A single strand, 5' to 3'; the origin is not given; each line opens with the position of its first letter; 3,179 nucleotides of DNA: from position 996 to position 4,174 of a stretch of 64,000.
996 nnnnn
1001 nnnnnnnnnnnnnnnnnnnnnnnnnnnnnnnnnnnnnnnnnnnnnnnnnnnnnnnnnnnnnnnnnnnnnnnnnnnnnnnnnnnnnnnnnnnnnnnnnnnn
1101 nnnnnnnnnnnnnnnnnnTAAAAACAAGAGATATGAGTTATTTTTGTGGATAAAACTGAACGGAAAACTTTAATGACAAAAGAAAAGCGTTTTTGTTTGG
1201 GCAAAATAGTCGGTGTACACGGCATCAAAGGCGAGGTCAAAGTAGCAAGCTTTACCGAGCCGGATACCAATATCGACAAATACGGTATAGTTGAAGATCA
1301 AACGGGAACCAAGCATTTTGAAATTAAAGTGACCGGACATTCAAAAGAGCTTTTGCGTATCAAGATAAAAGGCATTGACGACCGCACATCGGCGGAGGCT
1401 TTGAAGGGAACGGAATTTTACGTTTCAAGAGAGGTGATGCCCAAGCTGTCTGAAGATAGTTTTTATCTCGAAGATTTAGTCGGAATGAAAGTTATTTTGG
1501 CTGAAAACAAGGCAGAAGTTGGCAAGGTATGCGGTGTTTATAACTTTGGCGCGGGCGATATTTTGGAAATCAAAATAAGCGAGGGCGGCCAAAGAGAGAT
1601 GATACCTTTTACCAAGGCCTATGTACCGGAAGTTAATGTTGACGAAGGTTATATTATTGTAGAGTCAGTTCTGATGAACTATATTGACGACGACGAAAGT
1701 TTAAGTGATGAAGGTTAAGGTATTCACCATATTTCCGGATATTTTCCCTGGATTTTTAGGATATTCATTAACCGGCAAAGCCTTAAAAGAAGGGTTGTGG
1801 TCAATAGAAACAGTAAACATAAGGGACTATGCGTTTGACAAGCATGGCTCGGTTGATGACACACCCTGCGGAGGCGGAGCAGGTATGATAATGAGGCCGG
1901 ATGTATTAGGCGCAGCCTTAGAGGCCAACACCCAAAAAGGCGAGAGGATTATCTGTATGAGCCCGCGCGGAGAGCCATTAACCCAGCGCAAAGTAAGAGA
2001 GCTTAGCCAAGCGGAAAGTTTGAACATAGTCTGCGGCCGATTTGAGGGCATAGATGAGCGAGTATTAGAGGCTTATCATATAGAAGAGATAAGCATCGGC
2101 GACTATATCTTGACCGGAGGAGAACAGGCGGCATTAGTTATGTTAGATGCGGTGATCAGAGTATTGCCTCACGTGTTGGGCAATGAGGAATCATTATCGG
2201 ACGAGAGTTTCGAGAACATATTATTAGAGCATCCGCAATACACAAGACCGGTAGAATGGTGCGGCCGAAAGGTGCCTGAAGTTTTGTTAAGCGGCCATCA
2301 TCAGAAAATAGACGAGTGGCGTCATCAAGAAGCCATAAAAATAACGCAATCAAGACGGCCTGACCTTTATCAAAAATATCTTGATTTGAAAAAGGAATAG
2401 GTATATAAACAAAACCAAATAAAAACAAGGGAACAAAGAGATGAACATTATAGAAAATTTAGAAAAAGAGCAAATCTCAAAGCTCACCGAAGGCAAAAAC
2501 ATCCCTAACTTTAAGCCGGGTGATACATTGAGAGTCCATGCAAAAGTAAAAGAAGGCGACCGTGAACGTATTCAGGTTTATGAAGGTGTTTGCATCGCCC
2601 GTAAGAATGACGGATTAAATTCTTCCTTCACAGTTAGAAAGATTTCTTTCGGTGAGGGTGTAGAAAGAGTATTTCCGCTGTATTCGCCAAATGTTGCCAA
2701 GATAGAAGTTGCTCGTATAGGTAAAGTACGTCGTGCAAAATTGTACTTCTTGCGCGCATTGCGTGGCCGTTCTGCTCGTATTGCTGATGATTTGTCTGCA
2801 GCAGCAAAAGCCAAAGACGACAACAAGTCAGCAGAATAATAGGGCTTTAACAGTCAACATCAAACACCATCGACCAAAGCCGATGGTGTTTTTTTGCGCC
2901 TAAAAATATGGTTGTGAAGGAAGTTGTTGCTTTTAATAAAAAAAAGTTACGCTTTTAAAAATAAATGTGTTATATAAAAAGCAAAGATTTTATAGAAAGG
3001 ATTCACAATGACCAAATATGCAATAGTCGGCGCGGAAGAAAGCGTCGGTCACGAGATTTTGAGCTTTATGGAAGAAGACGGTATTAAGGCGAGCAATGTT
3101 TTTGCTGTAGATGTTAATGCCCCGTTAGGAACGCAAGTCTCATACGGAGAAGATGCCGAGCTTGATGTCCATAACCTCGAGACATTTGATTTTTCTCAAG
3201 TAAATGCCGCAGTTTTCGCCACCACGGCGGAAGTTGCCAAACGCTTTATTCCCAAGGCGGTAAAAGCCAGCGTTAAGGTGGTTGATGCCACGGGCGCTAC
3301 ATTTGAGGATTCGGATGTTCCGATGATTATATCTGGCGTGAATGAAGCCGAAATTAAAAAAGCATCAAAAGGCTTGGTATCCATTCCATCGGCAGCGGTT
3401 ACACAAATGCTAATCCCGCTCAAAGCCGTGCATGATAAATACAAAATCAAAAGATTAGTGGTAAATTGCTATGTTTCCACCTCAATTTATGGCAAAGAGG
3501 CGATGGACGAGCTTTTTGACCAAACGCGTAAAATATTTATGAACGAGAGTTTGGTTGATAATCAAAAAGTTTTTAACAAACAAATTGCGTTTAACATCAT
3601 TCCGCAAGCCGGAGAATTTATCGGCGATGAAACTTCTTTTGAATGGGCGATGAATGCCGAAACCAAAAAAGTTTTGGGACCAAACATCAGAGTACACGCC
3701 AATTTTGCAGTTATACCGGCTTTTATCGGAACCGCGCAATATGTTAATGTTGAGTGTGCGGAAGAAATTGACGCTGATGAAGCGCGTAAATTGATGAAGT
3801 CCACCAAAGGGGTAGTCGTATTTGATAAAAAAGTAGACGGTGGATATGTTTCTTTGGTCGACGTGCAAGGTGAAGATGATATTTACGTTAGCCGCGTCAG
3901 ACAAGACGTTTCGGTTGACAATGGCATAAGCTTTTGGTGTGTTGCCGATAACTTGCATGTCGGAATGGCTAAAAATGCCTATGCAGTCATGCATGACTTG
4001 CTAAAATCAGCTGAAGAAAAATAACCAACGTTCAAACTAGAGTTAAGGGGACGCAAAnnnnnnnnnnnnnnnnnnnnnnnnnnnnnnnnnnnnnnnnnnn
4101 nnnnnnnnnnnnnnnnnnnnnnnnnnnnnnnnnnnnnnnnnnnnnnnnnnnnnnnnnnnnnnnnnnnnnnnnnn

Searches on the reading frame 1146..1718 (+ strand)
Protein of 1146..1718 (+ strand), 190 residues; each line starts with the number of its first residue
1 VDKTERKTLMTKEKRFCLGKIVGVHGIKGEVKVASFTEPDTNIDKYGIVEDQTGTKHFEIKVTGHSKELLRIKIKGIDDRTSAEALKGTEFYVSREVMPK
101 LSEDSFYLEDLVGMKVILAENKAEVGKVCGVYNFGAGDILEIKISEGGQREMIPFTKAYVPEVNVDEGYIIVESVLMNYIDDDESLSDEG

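Call 66: search_protein_families(library=pfam, proteins=[window:1146-1718:+], max_evalue=0.00001)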
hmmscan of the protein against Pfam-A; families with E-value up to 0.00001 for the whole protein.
window:1146-1718:+ (190 aa): 3 families
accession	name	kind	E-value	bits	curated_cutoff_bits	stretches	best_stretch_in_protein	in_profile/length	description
PF01782.24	RimM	-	2.2e-20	73.2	23.5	1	18-96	2-83/84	RimM N-terminal domain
PF05239.21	PRC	-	7.5e-12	45.5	21.2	1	103-174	1-73/78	PRC-barrel domain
PF24986.1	PRC_RimM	-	2e-11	43.8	27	1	109-173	2-64/69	RimM PRC barrel domain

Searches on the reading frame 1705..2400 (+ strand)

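Call 66: search_protein_families(library=pfam, proteins=[window:1705-2400:+], max_evalue=0.00001)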
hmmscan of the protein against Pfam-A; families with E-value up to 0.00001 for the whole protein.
window:1705-2400:+ (231 aa): 1 family
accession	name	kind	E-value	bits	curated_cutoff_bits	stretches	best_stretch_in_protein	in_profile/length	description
PF01746.26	tRNA_m1G_MT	-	6.4e-57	192.9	27.3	1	24-219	2-195/195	tRNA (Guanine-1)-methyltransferase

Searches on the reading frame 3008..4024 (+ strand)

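Call 66: search_protein_families(library=pfam, proteins=[window:3008-4024:+], max_evalue=0.00001)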
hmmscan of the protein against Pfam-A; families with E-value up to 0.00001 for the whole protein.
window:3008-4024:+ (338 aa): 2 families
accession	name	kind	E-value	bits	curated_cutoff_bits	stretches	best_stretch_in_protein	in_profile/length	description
PF02774.23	Semialdhyde_dhC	-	4.2e-30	105.7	26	1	138-316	1-182/184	Semialdehyde dehydrogenase, dimerisation domain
PF01118.30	Semialdhyde_dh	-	1.9e-14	54.6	26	1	5-119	3-121/121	Semialdehyde dehydrogenase, NAD binding domain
